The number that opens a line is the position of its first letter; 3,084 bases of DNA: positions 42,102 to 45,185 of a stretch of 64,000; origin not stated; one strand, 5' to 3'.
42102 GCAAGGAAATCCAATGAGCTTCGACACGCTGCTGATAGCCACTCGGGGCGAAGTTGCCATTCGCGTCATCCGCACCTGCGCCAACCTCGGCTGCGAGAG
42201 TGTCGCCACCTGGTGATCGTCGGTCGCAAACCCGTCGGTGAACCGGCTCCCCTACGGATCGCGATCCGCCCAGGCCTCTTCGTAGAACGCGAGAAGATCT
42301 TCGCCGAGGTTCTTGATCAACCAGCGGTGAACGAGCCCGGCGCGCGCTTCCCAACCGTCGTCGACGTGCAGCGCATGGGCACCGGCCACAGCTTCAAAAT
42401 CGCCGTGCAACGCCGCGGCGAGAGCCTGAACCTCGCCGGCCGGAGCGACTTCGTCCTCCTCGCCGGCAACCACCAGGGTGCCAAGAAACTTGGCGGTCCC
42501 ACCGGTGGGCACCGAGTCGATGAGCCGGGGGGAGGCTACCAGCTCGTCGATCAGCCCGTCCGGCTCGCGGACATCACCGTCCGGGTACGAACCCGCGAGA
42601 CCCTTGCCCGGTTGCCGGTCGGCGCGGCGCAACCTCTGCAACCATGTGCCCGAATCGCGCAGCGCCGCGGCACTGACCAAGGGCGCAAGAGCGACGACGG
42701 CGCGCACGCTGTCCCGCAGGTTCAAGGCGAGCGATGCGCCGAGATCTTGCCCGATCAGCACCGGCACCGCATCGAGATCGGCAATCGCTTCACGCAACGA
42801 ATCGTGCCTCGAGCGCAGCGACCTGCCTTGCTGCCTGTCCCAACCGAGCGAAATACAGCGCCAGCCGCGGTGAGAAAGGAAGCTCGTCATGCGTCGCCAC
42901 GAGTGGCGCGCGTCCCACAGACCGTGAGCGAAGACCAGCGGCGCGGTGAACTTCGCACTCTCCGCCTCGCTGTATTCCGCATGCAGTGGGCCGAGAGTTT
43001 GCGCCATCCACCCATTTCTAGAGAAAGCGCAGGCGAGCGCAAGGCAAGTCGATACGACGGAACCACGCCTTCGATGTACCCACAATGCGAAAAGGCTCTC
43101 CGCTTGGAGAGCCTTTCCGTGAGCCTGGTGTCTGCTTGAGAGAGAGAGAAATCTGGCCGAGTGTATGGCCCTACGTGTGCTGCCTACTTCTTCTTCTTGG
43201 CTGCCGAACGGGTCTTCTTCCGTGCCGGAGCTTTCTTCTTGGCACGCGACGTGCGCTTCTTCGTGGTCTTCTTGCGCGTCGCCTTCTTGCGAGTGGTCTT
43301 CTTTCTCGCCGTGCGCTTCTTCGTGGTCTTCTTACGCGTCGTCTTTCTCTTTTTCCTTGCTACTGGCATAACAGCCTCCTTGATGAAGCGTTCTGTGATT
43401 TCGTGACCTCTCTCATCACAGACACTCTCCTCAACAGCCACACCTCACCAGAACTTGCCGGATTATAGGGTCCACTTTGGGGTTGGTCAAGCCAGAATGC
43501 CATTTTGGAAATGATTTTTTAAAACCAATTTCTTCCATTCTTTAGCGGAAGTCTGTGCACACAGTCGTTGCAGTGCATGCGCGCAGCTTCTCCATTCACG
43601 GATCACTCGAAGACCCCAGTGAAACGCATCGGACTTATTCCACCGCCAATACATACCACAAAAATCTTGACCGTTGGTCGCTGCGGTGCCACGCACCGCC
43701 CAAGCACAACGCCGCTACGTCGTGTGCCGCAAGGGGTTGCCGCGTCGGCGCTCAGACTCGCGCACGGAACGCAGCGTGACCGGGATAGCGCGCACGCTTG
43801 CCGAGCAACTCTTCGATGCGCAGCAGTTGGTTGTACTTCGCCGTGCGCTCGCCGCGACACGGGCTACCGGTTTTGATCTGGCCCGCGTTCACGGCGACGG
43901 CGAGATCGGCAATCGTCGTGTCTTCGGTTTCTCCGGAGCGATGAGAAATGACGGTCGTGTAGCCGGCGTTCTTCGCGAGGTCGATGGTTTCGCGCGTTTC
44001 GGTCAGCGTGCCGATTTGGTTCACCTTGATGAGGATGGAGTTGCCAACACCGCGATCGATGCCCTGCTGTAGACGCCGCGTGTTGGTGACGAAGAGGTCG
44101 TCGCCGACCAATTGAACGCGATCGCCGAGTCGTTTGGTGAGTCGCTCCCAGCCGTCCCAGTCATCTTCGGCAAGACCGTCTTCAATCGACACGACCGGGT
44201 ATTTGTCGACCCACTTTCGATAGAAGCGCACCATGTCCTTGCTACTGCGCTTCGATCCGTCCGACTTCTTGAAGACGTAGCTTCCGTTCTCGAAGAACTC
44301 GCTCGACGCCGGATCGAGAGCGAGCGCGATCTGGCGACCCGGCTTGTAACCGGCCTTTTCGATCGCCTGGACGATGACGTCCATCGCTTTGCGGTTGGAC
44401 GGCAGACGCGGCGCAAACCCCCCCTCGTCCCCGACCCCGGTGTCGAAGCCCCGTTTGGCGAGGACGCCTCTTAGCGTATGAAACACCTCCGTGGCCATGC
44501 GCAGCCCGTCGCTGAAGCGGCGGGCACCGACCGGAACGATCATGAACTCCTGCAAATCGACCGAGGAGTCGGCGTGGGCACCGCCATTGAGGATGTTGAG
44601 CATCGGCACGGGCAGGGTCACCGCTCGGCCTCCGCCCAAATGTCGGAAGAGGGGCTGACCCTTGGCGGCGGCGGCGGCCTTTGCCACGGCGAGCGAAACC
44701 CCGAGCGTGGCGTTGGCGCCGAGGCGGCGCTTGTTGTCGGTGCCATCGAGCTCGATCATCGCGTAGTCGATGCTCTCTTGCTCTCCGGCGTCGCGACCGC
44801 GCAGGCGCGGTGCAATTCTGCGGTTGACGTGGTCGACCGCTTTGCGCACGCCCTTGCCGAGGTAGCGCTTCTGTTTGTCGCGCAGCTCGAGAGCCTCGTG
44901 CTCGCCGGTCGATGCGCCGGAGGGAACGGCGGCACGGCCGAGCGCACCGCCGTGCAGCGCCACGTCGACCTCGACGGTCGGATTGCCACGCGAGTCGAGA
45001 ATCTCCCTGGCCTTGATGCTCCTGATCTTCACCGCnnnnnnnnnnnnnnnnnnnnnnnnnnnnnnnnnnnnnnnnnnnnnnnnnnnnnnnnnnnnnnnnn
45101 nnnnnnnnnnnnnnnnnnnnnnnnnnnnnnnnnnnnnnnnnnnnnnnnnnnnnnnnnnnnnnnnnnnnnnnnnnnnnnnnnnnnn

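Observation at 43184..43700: Histone-H1-like basic protein with internal 60-nt tandem duplication, perfect SD, next to an AT-rich island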

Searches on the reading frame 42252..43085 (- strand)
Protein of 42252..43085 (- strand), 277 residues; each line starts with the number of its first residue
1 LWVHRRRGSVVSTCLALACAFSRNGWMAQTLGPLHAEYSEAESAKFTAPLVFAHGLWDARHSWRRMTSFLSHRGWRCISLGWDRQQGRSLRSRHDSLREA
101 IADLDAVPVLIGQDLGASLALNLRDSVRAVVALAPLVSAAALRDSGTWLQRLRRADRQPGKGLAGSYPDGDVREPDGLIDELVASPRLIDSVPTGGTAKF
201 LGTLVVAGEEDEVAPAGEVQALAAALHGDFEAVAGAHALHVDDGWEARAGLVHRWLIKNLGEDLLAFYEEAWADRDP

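Call 9: search_protein_families(library=pfam, proteins=[window:42252-43085:-], max_evalue=0.1)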
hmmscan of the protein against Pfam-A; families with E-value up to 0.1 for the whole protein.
window:42252-43085:- (277 aa): 4 families
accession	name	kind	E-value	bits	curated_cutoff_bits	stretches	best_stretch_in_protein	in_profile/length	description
PF12697.13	Abhydrolase_6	-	2.8e-09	38.4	26.3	1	50-244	1-211/217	Alpha/beta hydrolase family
PF00561.26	Abhydrolase_1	-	1.3e-05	25.5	25.8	1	49-135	2-102/245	alpha/beta hydrolase fold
PF06821.19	Ser_hydrolase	-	0.037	14.4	22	0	201-246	116-161/172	Serine hydrolase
PF12146.15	Hydrolase_4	-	0.058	13.1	27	0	48-107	5-65/239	Serine aminopeptidase, S33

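Call 75: search_protein_families(library=ncbifam, proteins=[window:42252-43007:-], max_evalue=0.01)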
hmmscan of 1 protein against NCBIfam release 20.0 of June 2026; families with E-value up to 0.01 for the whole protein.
window:42252-43007:- (251 aa): 3 families
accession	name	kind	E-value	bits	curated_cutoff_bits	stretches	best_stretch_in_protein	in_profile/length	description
NF051488.1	bifunc_PcaDC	exception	0.00012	21.3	390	1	177-217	196-238/375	bifunctional 3-oxoadipate enol-lactonase/4-carboxymuconolactone decarboxylase PcaDC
TIGR02427.1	protocat_pcaD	equivalog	0.00046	19.6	255.85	0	177-216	196-237/251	3-oxoadipate enol-lactonase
TIGR03056.1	bchO_mg_che_rel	equivalog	0.0016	17.5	172.55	1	24-106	31-125/278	alpha/beta fold hydrolase BchO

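Call 76: search_solved_structures(query=window:42252-43007:-, max_evalue=0.001)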
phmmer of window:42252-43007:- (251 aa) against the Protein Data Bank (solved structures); distinct sequences matched with E-value up to 0.001: 0.
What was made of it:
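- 42252..43007 (-): Downstream alpha/beta hydrolase, a frequent neighbour of the cassette and probably reached by terminator read-through. Pfam Abhydrolase_6 (call 9), with no specific family assignment (calls 75, 76).
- The hydrolase is generic and not linked to lysine metabolism (calls 9, 75, 76).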

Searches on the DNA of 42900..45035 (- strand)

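Call 5: search_rna_families(source=window, start=42900, end=43900, threshold=evalue, max_evalue=10)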
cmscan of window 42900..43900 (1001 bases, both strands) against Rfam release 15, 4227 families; matches with E-value up to 10: 3.
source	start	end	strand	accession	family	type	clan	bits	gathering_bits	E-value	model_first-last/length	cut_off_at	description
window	43667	43728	+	RF02228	sX9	Gene; sRNA;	-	15.8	44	4.1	1-76/76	no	Xanthomonas sRNA sX9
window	43021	43128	-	RF02835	Bcj11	Gene; sRNA;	-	15.4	49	9.2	1-122/122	no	Burkholderia RNA 11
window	43390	43439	-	RF01129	sR44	Gene; snRNA; snoRNA; CD-box;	-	12.4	45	3.4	1-55/55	no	Small nucleolar RNA sR44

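Call 80: search_rna_families(sources=[L001, L014, L037, L088, L103, L115, L124, L139, L153, L156, L167, L207, L209, L210, L201, L204], threshold=gathering)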
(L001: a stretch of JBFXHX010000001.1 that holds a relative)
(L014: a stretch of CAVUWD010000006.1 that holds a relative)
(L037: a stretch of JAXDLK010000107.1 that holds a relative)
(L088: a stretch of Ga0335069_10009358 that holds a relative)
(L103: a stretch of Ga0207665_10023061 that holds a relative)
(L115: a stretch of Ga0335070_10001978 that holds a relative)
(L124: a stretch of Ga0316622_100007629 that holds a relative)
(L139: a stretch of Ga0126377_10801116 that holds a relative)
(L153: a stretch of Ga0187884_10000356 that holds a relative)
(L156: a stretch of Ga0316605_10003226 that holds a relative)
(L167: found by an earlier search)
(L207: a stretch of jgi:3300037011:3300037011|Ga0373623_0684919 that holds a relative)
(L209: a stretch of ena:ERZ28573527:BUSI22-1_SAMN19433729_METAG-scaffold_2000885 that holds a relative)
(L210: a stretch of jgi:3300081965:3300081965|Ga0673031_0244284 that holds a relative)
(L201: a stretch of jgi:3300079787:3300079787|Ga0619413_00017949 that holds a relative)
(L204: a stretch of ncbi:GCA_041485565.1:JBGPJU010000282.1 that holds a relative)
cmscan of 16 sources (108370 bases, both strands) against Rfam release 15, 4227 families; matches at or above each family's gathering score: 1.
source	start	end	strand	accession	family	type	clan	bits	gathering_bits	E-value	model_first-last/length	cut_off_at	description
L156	5578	5650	-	RF00005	tRNA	Gene; tRNA;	CL00001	65.4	29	1e-11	1-71/71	no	tRNA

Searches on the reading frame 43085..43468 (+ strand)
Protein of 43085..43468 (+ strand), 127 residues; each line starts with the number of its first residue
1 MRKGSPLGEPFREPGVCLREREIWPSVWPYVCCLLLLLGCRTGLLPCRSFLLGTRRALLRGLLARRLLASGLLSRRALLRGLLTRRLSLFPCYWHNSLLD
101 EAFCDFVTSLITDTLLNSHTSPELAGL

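Call 50: search_protein_families(library=pfam, proteins=[window:43085-43468:+], max_evalue=1)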
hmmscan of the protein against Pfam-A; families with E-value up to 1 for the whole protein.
window:43085-43468:+ (127 aa): 0 families
